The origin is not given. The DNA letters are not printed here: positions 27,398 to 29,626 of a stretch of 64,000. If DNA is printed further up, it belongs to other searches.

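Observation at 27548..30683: Divergent gene pair: an intronless secreted vanadium-haloperoxidase/PAP2-like enzyme and a stand-alone secreted paralog of its N-terminal domain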

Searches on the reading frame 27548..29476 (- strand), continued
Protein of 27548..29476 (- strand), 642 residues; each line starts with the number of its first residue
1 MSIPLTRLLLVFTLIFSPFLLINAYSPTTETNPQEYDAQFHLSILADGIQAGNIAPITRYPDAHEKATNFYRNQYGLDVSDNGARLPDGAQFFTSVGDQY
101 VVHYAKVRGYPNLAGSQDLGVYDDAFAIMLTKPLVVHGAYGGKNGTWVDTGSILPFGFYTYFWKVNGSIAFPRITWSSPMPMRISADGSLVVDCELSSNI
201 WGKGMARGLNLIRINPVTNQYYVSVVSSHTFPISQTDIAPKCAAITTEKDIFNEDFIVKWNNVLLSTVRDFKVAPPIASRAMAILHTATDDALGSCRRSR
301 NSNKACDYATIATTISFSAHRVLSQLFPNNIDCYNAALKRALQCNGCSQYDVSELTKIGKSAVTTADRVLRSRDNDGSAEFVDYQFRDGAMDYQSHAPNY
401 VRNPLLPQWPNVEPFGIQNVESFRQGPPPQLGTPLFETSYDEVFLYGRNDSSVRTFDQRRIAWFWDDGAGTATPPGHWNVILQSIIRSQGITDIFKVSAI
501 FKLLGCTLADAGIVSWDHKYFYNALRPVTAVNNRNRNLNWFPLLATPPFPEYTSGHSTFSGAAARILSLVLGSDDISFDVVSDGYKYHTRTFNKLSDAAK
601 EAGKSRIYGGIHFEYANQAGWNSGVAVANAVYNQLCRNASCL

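Call 13: search_solved_structures(query=window:27548-29476:-, max_evalue=1, show_alignments=3)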
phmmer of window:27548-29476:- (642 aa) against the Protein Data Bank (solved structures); distinct sequences matched with E-value up to 1: 13.
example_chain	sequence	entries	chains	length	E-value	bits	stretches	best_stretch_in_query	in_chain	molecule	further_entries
4cit_A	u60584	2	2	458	8.7e-32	113.6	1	393-635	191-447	VANADIUM-DEPENDENT HALOPEROXIDASE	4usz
3bb0_A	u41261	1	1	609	5.6e-08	35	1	461-566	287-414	Vanadium chloroperoxidase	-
1idu_A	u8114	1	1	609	5.7e-08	35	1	461-566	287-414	VANADIUM CHLOROPEROXIDASE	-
1idq_A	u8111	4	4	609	5.7e-08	35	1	461-566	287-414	VANADIUM CHLOROPEROXIDASE | VANADIUM-CONTAINING CHLOROPEROXIDASE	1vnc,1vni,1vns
1vnh_A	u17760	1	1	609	5.9e-08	34.9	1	461-566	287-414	VANADIUM CHLOROPEROXIDASE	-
1vne_A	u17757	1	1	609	2.8e-07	32.7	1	471-566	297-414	VANADIUM CHLOROPEROXIDASE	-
1vnf_A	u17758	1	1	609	4.2e-07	32.1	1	461-566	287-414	VANADIUM CHLOROPEROXIDASE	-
1vng_A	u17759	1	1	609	1.4e-06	30.4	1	461-566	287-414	VANADIUM CHLOROPEROXIDASE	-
9ptr_A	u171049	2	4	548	1.9e-06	29.9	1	539-632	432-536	Vanadium-dependent haloperoxidase | Vanadium haloperoxidase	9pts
9l8x_B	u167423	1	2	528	1e-05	27.5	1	539-633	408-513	Vanadium-dependent haloperoxidase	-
4v5i_AS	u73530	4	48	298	0.024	16.4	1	573-611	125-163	ORF15 | Distal tail protein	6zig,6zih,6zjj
2x53_S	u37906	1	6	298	0.024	16.4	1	573-611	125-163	ORF15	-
2wzp_P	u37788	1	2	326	0.027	16.2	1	573-611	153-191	LACTOCOCCAL PHAGE P2 ORF15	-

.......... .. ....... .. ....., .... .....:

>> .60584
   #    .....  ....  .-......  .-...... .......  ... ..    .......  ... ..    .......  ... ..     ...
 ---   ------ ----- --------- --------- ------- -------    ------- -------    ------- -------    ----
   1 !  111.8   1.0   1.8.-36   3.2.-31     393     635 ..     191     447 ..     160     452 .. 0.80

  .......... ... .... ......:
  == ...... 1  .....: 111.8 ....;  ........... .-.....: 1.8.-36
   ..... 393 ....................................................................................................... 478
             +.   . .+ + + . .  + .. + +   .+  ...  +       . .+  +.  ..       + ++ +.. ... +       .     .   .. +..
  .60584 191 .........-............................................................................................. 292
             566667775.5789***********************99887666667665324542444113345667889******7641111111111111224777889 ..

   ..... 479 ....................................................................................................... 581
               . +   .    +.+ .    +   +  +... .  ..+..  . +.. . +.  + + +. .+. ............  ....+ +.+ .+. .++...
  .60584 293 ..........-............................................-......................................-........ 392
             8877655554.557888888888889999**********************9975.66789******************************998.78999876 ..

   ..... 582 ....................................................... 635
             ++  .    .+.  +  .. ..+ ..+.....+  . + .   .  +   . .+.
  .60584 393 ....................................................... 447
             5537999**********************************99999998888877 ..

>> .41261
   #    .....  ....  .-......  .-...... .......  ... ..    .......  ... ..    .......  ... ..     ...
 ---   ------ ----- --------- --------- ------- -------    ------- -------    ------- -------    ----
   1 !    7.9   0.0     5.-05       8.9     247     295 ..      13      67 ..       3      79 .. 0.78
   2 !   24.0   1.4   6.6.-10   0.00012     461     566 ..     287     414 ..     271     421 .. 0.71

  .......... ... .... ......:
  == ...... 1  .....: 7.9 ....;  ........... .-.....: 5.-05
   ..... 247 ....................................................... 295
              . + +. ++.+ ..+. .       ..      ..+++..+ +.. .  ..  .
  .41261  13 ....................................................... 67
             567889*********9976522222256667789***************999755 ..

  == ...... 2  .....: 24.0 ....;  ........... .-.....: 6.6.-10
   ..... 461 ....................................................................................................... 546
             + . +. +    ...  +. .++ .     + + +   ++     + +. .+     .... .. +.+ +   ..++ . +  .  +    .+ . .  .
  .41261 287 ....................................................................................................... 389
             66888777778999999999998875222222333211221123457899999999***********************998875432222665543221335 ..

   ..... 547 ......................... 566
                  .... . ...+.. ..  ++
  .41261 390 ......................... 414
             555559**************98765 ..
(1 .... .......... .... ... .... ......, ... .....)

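Call 16: list_cluster_members(proteins=[window:27548-29476:-, P0001, P0008])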
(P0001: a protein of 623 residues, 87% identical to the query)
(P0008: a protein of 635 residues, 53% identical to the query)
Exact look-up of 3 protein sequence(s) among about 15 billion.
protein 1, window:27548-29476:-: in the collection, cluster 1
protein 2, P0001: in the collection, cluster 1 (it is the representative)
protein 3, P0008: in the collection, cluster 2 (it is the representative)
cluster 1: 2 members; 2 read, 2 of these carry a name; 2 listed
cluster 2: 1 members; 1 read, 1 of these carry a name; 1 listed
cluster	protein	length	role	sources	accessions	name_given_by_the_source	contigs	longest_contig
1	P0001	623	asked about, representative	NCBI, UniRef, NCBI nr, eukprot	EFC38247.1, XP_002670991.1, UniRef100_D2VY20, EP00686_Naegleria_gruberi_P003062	PAP2_haloperoxidase domain-containing protein [Naegleria gruberi] | PAP2_haloperoxidase domain-containing protein n=1 Tax=Naegleria gruberi TaxID=5762 ... | XP_002670991.1 PAP2_haloperoxidase domain-containing protein [Naegleria gruberi strain ...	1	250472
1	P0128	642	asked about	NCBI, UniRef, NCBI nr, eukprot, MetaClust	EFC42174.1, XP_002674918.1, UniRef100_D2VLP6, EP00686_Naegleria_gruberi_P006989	PAP2_haloperoxidase domain-containing protein [Naegleria gruberi] | PAP2_haloperoxidase domain-containing protein n=1 Tax=Naegleria gruberi TaxID=5762 ... | XP_002674918.1 PAP2_haloperoxidase domain-containing protein [Naegleria gruberi strain ...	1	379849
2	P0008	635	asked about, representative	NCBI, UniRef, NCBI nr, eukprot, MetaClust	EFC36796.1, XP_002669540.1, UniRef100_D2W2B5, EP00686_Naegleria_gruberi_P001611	predicted protein [Naegleria gruberi] | Predicted protein n=1 Tax=Naegleria gruberi TaxID=5762 RepID=D2W2B5_NAEGR | uncharacterized protein NAEGRDRAFT_75530 [Naegleria gruberi]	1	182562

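Call 17: find_encoding_contigs(protein=P0001, flank=6000, max_places=3)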
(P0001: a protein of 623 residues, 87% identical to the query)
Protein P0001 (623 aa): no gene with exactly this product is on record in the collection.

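Call 18: find_encoding_contigs(protein=P0004, flank=6000, max_places=3)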
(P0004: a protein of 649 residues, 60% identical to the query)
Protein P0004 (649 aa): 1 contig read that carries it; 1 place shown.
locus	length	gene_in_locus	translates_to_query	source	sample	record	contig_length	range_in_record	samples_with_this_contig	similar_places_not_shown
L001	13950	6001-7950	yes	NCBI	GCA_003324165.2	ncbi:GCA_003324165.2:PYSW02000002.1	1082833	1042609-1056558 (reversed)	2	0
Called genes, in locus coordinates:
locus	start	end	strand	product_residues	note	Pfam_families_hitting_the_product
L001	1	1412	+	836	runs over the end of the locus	PF12937:F-box-like (weak)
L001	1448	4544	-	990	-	PF00083:Sugar_tr, PF07690:MFS_1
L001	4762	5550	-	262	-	-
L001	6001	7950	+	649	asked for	PF01569:PAP2, PF22778:VCPO_2nd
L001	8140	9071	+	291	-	-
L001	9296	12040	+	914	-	-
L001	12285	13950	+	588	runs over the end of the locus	PF00069:Pkinase, PF07714:PK_Tyr_Ser-Thr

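Call 19: find_encoding_contigs(protein=P0008, flank=6000, max_places=3)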
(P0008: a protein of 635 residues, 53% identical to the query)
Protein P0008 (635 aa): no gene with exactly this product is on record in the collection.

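Call 20: find_encoding_contigs(protein=P0005, flank=6000, max_places=3)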
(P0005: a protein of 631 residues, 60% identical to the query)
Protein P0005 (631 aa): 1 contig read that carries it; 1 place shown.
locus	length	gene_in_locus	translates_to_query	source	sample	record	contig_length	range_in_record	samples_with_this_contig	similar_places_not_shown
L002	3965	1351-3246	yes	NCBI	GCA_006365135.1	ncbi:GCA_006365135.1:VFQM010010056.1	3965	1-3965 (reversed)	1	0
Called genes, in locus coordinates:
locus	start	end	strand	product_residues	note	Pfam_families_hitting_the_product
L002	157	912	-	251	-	-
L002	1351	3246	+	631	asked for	PF01569:PAP2 (weak), PF22778:VCPO_2nd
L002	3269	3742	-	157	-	-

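Call 21: find_encoding_contigs(protein=P0007, flank=6000, max_places=3)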
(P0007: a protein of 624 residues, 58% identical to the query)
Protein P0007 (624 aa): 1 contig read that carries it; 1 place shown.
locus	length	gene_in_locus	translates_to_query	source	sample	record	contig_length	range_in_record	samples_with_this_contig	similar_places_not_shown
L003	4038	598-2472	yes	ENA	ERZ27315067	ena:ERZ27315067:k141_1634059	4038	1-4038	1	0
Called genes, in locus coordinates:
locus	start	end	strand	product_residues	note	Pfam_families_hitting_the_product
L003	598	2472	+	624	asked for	PF21167:DUF6851 (faint), PF01569:PAP2, PF22778:VCPO_2nd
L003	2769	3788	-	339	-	PF25390:WD40_RLD, PF00415:RCC1 (faint), PF13540:RCC1_2 (weak)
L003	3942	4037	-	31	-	?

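Call 65: search_protein_families(library=ncbifam, proteins=[window:27548-29476:-], max_evalue=0.01)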
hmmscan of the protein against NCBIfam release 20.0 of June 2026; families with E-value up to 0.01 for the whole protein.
window:27548-29476:- (642 aa): 0 families
